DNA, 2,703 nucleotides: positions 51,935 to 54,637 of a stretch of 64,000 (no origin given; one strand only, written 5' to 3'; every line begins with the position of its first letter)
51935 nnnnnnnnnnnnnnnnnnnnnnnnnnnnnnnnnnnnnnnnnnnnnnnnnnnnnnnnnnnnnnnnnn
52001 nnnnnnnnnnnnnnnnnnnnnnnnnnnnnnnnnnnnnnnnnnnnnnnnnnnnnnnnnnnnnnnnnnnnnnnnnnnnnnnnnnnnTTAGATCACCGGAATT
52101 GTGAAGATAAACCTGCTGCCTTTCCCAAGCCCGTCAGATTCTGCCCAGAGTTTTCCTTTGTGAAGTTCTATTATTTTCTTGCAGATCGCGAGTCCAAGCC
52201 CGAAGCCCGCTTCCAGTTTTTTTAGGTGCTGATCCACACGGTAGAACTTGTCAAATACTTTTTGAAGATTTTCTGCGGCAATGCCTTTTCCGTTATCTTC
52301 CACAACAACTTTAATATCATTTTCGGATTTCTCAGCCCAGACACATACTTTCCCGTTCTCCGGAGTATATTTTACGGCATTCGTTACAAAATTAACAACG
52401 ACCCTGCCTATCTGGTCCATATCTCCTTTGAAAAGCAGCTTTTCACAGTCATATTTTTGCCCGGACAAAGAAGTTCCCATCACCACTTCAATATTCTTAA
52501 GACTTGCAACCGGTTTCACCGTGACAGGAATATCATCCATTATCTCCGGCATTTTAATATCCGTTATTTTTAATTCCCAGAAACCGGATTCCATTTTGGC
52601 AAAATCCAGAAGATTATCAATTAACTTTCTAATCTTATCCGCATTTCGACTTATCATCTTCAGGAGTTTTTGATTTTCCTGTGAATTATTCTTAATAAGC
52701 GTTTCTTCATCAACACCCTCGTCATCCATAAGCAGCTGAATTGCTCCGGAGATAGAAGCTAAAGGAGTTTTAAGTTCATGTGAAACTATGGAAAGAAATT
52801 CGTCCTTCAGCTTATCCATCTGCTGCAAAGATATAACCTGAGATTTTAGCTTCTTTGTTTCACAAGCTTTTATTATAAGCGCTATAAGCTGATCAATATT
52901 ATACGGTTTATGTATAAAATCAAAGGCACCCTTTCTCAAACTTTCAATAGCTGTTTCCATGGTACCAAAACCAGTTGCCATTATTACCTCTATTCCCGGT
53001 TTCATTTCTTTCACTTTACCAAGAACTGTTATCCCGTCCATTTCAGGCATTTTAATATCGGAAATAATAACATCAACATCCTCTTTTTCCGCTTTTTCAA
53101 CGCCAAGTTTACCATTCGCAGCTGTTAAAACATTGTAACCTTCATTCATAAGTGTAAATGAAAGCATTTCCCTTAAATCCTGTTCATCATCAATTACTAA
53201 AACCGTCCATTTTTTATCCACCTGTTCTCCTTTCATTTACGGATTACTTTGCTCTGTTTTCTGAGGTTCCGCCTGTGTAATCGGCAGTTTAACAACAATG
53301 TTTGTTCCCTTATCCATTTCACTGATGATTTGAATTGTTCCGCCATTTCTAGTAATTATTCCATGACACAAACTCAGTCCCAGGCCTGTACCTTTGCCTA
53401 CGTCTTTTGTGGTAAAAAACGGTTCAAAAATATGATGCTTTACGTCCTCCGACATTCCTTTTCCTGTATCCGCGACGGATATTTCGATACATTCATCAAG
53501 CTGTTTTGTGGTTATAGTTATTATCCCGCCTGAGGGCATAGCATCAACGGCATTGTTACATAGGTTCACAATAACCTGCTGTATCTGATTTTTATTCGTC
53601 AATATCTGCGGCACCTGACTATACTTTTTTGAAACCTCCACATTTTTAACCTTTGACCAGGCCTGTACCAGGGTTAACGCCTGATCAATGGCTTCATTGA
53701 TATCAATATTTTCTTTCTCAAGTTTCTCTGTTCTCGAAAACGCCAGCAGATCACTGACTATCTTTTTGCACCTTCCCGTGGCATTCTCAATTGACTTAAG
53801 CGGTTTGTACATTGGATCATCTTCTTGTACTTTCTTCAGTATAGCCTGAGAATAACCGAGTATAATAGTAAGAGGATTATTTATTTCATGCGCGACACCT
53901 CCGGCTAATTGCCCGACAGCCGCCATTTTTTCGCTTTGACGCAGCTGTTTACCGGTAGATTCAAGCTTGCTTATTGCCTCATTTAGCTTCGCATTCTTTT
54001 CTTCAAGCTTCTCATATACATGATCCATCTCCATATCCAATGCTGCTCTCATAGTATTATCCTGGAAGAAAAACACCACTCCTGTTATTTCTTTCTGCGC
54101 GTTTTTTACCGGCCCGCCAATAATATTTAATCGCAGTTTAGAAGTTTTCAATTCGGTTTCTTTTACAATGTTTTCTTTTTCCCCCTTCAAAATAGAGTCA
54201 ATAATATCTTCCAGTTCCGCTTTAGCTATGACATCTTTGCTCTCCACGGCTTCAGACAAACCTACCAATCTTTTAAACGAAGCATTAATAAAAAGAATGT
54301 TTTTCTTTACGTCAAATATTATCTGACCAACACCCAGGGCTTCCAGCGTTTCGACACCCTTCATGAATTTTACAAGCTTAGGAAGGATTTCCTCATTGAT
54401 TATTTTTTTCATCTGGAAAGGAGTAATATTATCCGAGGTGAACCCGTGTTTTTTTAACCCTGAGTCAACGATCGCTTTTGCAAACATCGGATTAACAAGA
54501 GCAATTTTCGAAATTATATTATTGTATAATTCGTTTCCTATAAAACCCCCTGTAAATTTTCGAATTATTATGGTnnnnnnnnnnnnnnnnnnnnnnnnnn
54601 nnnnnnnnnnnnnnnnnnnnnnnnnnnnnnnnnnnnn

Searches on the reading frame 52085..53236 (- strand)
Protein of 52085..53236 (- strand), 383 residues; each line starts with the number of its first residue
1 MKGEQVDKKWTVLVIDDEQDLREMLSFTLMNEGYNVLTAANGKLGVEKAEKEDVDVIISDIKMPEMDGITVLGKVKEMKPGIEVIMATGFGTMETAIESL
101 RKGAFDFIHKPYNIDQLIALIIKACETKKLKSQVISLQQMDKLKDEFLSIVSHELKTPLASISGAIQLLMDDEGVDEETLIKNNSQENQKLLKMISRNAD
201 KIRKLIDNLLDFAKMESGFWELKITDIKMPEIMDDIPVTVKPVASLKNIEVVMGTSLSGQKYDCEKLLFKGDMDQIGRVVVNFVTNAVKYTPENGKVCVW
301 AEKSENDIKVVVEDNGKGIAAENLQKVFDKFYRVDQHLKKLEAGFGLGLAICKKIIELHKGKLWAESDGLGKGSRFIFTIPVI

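Call 19: search_protein_families(library=ncbifam, max_evalue=0.001, proteins=[window:52085-53236:-])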
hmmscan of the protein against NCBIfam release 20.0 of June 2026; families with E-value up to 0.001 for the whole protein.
window:52085-53236:- (383 aa): 164 families (the best 25 are shown)
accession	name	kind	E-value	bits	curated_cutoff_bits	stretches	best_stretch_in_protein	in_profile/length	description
NF047874.1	MASE3_PAS_HK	subfamily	2.4e-61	208.4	560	1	123-382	377-625/655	MASE3 domain-containing sensor histidine kinase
NF046044.1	PnpS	equivalog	2.1e-56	191.6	400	1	133-381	159-390/390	two-component system histidine kinase PnpS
TIGR02966.1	phoR_proteo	equivalog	1.6e-53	181.8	334.2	1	133-379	103-332/333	phosphate regulon sensor histidine kinase PhoR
NF047465.1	hybrid_HK_LvrA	exception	1e-52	179.3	1200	2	136-382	194-422/819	hybrid histidine kinase/response regulator LvrA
TIGR02956.1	TMAO_torS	equivalog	1.2e-50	172.6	676.5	2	141-382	461-682/967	TMAO reductase system sensor histidine kinase/response regulator TorS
NF033092.0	HK_WalK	equivalog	2e-48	165.4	725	1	134-382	362-594/594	cell wall metabolism sensor histidine kinase WalK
NF011874.0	PRK15347.1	equivalog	2.5e-47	161.5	852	2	127-382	381-614/921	two component system sensor kinase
NF041880.1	EPS_EpsF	equivalog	1.4e-44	152.5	900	2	116-380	246-491/492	response regulator EpsF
NF008099.0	PRK10841.1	equivalog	8.6e-44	149.5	920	2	138-382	464-690/949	two-component system sensor histidine kinase RcsC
NF006800.0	PRK09303.1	equivalog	1.2e-43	149.5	342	1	129-382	136-377/383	histidine kinase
NF008318.0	PRK11107.1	equivalog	5e-43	147.3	890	2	138-381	287-517/920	two-component sensor histidine kinase BarA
NF041832.1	near_NosP_CTERM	subfamily_domain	6.4e-42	143.9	400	2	143-382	6-225/370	NahK/ErcS family hybrid sensor histidine kinase/response regulator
NF041735.1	hist_kin_RppB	equivalog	7.1e-42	143.7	400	1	145-381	217-438/438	two-component system sensor histidine kinase RppB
NF038297.2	hybrid_HK_HrmK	equivalog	9.1e-42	143.5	725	2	127-382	218-457/607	hybrid histidine kinase/response regulator HrmK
NF033091.0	HK_VanS_ACDEFG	equivalog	3.1e-39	134.8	400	1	90-368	22-282/293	vancomycin resistance histidine kinase VanS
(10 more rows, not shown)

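Call 23: find_encoding_contigs(protein=window:52085-53236:-, flank=10000, max_places=4)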
Protein window:52085-53236:- (383 aa): 2 contigs read that carry it; 1 place shown.
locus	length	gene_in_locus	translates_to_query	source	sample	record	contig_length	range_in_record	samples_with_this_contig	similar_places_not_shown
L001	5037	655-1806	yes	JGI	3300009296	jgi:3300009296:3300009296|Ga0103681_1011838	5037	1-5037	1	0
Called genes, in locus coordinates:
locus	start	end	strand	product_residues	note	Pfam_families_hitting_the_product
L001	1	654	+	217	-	?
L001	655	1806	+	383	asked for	PF00072:Response_reg, PF00512:HisKA, PF02518:HATPase_c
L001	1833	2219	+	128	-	-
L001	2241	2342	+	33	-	-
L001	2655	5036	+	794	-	?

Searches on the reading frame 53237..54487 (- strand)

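Call 19: search_protein_families(library=ncbifam, max_evalue=0.001, proteins=[window:53237-54487:-])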
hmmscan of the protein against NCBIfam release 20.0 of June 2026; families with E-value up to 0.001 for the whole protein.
window:53237-54487:- (416 aa): 86 families (the best 25 are shown)
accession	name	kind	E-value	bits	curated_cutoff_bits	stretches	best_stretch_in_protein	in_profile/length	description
NF008468.0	PRK11360.1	equivalog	4.9e-68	230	646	2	173-408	378-613/616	two-component system sensor histidine kinase AtoS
NF046020.1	HisKinCckABruc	equivalog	9.1e-60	202.5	1000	1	59-412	363-716/868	cell cycle histidine kinase CckA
NF010411.0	PRK13837.1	equivalog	6e-59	199.8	647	1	179-413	438-685/828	two-component system VirA-like sensor kinase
NF038348.1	T2SS_HK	subfamily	2.5e-54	184.7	450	2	232-403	404-573/574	histidine kinase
NF007688.0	PRK10364.1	equivalog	1.7e-53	182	479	1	180-406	229-454/460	two-component system sensor histidine kinase ZraS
NF052574.1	HisKinEspCMyxo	equivalog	1.5e-50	172.2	1200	1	176-413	402-647/785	serine histidine kinase EspC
NF046026.1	HisKinCckACaul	equivalog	1.5e-49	168.8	1000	1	172-411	283-540/678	cell cycle histidine kinase CckA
NF053867.1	SprKinKinDBac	equivalog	4.5e-47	160.6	775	1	184-405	279-499/500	sporulation kinase KinD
NF010076.0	PRK13557.1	subfamily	6.3e-47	160.2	631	1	172-413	144-404/540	histidine kinase famiy protein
NF046044.1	PnpS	equivalog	5.7e-46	157.3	400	2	183-402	164-390/390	two-component system histidine kinase PnpS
NF047466.1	hybrid_RR_LvrB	exception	8.7e-44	150.2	500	1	159-403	121-376/377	hybrid histidine kinase/response regulator LvrB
NF047497.1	HK_LIC_12097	equivalog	2.4e-39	135.1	500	1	138-403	96-366/367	LIC_12097 family sensor histidine kinase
NF052573.1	HisKinEspAMyxo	equivalog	1.4e-38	132.5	1400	1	181-408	374-616/755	serine histidine kinase EspA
TIGR02966.1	phoR_proteo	equivalog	6e-38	130.7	334.2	1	197-399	120-331/333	phosphate regulon sensor histidine kinase PhoR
NF033092.0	HK_WalK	equivalog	2.1e-35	122.4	725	1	196-403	377-594/594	cell wall metabolism sensor histidine kinase WalK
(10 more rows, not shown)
